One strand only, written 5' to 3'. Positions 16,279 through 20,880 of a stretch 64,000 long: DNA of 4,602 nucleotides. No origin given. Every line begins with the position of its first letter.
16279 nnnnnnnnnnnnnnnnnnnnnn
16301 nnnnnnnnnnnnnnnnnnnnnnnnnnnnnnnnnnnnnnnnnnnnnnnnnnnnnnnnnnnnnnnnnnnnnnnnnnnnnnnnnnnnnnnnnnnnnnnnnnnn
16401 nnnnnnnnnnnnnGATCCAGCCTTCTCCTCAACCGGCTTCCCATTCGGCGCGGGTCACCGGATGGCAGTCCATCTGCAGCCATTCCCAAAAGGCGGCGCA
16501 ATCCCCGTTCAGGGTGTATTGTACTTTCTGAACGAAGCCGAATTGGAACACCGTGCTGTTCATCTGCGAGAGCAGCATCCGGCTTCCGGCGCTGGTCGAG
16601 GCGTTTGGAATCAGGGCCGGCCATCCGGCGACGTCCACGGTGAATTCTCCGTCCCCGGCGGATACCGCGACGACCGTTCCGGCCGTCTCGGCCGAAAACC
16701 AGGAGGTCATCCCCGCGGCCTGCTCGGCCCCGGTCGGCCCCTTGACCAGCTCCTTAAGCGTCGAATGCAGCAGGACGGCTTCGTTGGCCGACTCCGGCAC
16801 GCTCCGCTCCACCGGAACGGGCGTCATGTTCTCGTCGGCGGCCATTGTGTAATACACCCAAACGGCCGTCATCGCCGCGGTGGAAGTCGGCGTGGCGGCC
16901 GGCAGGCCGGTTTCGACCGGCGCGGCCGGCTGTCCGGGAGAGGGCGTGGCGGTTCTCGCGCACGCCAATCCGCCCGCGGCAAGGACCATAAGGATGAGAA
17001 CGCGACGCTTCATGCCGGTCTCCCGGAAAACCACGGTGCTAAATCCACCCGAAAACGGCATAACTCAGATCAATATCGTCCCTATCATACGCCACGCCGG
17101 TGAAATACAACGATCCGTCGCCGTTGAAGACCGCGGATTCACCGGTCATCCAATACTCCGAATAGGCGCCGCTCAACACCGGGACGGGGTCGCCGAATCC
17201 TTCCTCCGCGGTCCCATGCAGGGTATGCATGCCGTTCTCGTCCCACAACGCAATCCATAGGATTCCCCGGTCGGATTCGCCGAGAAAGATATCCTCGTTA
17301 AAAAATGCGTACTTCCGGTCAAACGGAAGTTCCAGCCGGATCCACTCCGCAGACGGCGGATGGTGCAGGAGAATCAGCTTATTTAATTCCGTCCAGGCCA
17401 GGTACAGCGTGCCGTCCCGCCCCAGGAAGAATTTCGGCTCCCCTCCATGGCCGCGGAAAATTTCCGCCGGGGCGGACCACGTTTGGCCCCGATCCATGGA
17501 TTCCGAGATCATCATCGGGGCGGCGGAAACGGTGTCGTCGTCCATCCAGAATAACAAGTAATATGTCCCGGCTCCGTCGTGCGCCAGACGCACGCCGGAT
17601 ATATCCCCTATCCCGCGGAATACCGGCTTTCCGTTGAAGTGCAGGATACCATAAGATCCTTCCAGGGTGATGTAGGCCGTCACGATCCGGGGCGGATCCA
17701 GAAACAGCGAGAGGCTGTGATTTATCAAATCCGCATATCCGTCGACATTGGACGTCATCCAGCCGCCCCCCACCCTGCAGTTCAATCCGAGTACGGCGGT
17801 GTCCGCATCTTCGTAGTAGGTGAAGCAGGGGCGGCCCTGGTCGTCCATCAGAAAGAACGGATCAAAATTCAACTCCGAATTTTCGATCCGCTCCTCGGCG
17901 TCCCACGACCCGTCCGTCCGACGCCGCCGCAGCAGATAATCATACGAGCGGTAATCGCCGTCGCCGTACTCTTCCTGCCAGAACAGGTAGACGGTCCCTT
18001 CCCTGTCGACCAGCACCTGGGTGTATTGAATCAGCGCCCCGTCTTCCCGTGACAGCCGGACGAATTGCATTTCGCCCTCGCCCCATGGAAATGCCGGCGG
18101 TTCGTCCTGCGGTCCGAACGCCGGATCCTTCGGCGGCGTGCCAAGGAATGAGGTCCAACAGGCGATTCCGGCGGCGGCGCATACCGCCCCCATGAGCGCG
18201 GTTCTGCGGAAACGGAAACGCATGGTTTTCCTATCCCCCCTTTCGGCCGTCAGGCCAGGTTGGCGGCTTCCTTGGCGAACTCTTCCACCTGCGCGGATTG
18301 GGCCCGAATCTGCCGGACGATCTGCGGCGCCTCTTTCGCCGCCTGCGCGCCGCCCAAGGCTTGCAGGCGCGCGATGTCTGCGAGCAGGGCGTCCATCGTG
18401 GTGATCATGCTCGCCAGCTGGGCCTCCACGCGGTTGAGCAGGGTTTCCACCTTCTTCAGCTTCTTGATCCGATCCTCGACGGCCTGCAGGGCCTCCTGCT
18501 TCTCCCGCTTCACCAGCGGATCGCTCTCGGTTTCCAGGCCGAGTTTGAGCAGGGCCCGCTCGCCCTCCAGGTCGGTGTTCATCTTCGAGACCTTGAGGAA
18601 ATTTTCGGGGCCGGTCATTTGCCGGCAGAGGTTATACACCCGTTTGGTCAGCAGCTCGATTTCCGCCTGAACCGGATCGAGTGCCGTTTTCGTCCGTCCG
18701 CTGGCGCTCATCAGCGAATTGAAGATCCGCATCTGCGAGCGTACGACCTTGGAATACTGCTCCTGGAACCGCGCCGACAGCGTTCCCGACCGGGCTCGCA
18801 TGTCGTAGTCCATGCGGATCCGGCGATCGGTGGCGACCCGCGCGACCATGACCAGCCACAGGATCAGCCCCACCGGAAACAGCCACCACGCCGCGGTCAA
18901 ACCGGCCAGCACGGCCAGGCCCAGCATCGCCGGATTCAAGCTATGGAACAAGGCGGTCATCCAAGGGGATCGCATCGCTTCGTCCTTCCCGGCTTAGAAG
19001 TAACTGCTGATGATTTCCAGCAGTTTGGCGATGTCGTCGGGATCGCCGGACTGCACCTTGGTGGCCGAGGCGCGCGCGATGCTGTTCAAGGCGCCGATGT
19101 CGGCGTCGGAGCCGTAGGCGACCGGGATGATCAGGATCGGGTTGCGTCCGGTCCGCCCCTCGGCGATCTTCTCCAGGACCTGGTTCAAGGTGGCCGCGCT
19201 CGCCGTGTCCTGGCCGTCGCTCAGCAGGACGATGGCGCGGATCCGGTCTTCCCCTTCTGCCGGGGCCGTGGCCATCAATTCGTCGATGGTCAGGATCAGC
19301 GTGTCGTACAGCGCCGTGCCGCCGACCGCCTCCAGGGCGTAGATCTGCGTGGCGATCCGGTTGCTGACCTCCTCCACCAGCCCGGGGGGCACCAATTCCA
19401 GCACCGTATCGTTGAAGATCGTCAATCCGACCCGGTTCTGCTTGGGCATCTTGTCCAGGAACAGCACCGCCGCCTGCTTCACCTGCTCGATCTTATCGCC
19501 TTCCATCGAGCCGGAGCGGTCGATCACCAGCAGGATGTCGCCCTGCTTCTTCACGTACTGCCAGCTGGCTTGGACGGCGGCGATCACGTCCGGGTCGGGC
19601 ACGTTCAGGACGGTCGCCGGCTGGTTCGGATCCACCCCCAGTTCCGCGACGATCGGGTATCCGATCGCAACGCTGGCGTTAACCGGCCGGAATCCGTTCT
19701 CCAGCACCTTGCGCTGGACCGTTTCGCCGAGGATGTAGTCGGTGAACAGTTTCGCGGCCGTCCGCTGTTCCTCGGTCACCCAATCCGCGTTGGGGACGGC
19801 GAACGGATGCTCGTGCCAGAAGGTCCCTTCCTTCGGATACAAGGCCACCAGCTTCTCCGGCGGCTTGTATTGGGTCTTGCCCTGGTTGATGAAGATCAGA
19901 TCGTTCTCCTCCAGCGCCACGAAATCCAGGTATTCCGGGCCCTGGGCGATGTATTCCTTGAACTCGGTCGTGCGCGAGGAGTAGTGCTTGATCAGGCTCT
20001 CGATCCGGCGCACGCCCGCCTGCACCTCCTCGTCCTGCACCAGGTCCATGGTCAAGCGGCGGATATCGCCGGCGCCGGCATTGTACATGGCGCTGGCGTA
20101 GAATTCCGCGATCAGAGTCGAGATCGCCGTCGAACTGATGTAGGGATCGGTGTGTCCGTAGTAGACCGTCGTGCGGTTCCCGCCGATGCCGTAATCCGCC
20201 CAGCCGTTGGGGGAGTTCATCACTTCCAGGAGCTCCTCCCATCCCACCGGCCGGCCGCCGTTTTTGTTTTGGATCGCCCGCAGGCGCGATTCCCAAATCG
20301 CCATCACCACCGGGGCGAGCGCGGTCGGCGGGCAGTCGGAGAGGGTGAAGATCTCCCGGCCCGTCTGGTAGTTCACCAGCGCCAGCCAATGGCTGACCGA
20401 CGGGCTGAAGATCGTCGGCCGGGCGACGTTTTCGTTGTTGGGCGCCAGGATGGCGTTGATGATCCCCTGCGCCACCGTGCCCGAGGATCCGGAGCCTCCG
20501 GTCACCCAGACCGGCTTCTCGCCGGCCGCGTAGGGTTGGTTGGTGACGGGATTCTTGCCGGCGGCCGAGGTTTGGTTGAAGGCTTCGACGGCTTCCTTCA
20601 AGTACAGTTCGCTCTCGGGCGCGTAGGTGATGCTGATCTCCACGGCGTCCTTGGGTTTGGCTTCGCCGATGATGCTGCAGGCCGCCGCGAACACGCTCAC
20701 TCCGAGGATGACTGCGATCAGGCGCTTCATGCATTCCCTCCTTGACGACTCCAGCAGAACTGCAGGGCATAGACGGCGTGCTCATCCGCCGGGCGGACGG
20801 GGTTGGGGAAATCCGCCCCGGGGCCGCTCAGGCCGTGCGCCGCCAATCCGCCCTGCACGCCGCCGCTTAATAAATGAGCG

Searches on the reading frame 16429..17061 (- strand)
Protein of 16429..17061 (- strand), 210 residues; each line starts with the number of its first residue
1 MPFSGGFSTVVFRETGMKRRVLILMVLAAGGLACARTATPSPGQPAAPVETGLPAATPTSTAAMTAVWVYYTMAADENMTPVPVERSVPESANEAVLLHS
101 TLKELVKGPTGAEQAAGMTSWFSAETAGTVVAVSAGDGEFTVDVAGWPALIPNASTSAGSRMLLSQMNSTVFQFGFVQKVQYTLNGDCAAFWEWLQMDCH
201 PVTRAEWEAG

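Call 9: search_protein_families(library=pfam, proteins=[window:16429-17061:-], max_evalue=0.001)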
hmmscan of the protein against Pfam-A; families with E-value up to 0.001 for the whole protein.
window:16429-17061:- (210 aa): 1 family
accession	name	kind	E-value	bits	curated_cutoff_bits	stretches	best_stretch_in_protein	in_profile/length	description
PF10646.14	Germane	-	2.9e-09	38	23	1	69-186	2-113/117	Sporulation and spore germination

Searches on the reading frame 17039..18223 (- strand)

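Call 9: search_protein_families(library=pfam, proteins=[window:17039-18223:-], max_evalue=0.001)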
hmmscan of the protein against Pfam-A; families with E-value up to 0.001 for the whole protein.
window:17039-18223:- (394 aa): 1 family
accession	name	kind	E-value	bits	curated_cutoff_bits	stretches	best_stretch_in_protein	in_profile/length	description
PF04616.20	Glyco_hydro_43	-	6.6e-05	22.8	32.2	0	216-281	74-142/288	Glycosyl hydrolases family 43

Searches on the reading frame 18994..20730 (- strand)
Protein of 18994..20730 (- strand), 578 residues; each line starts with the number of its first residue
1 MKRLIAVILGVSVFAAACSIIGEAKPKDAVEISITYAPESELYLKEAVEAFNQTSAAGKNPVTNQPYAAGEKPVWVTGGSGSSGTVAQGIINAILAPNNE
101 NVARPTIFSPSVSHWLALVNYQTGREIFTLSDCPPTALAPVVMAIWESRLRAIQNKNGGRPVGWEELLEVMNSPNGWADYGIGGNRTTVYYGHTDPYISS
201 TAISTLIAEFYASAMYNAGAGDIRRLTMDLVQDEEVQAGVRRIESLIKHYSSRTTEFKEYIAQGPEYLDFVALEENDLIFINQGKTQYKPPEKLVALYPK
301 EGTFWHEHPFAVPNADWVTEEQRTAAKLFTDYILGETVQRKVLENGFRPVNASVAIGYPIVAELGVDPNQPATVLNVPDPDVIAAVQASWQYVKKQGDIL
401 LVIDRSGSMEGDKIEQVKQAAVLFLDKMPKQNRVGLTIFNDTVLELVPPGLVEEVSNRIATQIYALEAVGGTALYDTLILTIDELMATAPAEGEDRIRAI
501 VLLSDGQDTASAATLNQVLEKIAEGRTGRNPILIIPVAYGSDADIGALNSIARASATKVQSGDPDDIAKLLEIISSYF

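Call 9: search_protein_families(library=pfam, proteins=[window:18994-20730:-], max_evalue=0.001)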
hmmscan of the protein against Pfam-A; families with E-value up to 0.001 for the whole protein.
window:18994-20730:- (578 aa): 5 families
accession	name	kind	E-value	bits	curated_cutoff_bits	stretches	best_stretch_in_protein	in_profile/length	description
PF13519.12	VWA_2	-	1.8e-12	48.2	27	1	399-507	1-107/107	von Willebrand factor type A domain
PF00092.34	VWA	-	1.4e-11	45.4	23.8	1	398-556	1-155/174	von Willebrand factor type A domain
PF13768.12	VWA_3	-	4.9e-07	30.4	27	1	398-555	2-149/155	von Willebrand factor type A domain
PF13416.11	SBP_bac_8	-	1.3e-06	28.9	27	1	133-355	86-266/279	Bacterial extracellular solute-binding protein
PF13531.11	SBP_bac_11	-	4.2e-05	23.9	25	1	74-348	26-227/227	Bacterial extracellular solute-binding protein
